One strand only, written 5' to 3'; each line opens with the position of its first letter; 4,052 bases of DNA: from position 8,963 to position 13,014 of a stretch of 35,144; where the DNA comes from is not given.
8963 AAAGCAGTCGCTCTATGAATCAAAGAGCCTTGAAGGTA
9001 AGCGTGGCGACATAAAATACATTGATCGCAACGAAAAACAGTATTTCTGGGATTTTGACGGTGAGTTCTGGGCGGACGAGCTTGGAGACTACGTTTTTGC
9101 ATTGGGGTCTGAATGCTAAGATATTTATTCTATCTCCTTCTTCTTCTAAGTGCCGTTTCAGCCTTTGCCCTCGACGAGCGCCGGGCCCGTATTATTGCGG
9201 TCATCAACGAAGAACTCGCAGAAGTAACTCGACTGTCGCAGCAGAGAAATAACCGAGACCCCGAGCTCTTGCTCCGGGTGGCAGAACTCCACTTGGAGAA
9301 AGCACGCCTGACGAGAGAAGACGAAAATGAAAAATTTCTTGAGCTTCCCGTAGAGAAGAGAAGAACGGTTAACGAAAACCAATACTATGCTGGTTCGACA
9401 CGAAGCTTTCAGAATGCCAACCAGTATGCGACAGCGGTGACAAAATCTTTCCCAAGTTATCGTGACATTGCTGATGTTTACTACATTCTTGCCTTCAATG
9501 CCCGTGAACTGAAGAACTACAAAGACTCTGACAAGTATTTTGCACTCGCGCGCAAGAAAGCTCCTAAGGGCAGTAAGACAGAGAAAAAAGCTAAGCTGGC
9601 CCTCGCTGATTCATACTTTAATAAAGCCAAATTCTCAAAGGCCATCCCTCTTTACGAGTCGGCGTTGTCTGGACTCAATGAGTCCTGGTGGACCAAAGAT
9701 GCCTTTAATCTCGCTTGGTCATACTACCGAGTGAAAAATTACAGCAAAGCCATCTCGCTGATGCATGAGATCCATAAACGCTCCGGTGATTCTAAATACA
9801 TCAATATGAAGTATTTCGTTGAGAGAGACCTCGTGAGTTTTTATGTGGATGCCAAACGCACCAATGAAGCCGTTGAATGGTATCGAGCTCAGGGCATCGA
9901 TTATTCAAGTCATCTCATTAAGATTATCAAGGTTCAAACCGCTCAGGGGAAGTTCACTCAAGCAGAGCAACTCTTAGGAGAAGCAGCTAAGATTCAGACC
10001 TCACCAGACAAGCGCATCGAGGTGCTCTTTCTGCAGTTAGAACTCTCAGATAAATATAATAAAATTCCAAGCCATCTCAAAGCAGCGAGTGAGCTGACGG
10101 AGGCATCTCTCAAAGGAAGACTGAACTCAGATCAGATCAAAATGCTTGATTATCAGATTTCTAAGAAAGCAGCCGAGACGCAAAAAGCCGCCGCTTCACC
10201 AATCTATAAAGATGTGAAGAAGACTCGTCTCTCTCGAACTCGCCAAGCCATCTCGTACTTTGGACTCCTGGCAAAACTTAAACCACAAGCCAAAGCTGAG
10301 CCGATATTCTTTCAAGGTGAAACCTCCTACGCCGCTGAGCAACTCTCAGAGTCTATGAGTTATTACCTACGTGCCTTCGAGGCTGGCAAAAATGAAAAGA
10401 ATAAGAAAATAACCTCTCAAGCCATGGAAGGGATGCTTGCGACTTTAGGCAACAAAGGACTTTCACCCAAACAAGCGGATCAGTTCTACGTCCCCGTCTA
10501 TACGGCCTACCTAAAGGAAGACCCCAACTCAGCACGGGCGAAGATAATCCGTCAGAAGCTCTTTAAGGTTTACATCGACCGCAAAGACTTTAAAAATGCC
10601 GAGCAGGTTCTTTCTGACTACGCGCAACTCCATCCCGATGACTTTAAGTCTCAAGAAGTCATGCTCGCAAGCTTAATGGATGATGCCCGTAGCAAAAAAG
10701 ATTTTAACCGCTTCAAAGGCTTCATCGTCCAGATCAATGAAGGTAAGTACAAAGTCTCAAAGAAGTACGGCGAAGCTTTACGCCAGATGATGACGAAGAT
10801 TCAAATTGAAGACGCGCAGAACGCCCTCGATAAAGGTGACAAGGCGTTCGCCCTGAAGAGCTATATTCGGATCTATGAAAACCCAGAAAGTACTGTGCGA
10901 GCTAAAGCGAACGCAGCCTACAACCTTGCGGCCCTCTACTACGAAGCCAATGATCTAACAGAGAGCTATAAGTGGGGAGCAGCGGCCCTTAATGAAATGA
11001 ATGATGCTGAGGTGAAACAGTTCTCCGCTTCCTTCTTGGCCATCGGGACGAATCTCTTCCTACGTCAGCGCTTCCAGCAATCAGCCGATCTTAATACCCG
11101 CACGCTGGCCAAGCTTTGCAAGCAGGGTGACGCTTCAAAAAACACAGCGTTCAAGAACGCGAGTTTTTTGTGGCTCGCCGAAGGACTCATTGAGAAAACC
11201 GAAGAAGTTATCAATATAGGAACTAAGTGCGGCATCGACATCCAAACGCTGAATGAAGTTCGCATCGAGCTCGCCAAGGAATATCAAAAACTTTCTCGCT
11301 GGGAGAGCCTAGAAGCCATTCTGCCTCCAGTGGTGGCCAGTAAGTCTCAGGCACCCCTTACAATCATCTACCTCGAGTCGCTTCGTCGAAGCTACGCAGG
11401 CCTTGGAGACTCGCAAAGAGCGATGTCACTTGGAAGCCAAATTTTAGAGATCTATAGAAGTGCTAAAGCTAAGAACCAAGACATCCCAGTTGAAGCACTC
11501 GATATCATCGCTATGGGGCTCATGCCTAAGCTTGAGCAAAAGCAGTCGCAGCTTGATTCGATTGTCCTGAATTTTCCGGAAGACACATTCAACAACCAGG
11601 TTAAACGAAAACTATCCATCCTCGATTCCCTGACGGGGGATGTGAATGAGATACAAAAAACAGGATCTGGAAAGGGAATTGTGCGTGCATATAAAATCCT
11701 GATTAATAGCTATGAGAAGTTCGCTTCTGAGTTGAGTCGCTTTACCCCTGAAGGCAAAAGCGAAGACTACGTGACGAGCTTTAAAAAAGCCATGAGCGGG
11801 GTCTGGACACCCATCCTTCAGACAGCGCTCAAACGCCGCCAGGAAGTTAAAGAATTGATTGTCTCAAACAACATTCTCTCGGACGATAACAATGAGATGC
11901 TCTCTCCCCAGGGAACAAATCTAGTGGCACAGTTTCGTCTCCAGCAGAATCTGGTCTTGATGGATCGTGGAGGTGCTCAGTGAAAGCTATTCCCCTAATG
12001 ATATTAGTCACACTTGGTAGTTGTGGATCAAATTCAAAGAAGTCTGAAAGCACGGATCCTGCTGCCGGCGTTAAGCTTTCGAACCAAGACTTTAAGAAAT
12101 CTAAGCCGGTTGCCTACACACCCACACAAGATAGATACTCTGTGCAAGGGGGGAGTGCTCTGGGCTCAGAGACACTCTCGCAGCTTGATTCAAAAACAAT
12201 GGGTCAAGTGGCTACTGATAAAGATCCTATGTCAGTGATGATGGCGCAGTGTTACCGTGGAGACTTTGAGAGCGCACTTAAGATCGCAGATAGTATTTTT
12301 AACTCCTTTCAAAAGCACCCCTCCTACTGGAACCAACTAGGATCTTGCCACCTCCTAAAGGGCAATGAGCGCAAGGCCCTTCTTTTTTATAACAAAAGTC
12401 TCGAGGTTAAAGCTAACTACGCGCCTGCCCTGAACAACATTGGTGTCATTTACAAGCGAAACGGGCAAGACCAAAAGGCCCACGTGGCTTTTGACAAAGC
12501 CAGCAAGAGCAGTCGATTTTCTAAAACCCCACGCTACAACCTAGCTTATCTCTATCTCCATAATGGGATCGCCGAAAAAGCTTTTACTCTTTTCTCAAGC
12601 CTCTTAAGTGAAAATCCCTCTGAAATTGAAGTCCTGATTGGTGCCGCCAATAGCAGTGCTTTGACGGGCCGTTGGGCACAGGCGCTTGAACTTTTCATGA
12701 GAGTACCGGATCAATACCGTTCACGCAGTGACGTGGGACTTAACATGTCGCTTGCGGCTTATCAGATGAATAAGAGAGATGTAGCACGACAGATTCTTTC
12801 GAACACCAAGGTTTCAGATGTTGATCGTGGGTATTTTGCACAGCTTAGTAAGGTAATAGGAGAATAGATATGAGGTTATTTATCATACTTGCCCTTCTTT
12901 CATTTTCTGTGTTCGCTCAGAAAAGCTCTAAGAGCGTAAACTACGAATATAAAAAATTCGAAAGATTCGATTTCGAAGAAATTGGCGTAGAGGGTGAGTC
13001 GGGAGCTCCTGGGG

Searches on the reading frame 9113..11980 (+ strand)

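Call 59: search_protein_families(library=pfam, proteins=[window:9113-11980:+], max_evalue=0.001)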
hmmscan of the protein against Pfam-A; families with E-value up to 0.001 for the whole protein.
window:9113-11980:+ (956 aa): 4 families
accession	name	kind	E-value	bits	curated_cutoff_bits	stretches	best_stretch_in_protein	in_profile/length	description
PF14559.12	TPR_19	-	2.6e-09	37.7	25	0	461-510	12-58/68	Tetratricopeptide repeat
PF13424.12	TPR_12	-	7.5e-07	29.7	30.1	0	118-188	1-75/77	Tetratricopeptide repeat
PF13428.12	TPR_14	-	1.8e-06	28.5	23.5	0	481-512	5-36/44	Tetratricopeptide repeat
PF07719.23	TPR_2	-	0.00049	20.5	27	0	198-221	5-28/34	Tetratricopeptide repeat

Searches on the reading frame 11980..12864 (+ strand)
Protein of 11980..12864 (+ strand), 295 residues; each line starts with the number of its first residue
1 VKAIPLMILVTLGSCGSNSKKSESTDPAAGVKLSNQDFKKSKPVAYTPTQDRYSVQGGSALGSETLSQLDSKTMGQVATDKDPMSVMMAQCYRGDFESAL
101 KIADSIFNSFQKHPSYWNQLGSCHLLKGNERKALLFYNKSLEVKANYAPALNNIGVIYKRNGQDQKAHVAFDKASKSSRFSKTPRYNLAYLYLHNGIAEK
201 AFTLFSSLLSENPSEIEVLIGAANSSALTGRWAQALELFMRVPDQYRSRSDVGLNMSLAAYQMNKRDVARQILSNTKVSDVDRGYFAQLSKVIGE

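Call 59: search_protein_families(library=pfam, proteins=[window:11980-12864:+], max_evalue=0.001)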
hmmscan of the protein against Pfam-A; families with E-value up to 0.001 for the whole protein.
window:11980-12864:+ (295 aa): 12 families
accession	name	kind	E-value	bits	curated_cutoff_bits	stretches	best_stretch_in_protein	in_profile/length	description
PF07719.23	TPR_2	-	6.7e-15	54.4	27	0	148-174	1-27/34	Tetratricopeptide repeat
PF00515.34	TPR_1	-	3.4e-12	46.1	27.8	1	116-146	3-33/34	Tetratricopeptide repeat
PF13424.12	TPR_12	-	8.3e-11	42.4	30.1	0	96-144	26-75/77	Tetratricopeptide repeat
PF13431.12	TPR_17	-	1e-10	41.4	24.4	1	136-168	1-33/34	Tetratricopeptide repeat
PF14559.12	TPR_19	-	2e-10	41.3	25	1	196-250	5-59/68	Tetratricopeptide repeat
PF13181.12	TPR_8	-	6.4e-09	35.7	25.7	0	115-146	2-33/34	Tetratricopeptide repeat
PF13174.12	TPR_6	-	1.1e-08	35.6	26.3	0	186-213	4-31/33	Tetratricopeptide repeat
PF13432.12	TPR_16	-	1.3e-07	32.4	32.7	0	92-141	9-58/65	Tetratricopeptide repeat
PF13428.12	TPR_14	-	1.3e-07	32.1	23.5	0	186-223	5-42/44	Tetratricopeptide repeat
PF12895.13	ANAPC3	-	2e-07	31.6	27.2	0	161-239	2-79/82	Anaphase-promoting complex, cyclosome, subunit 3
PF04733.20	Coatomer_E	-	7.2e-06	26.1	21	0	199-283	184-269/290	Coatomer epsilon subunit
PF25064.1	ARM_TT21_5th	-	1.1e-05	26.2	27.8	0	127-187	14-75/117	TT21 fifth ARM repeats domain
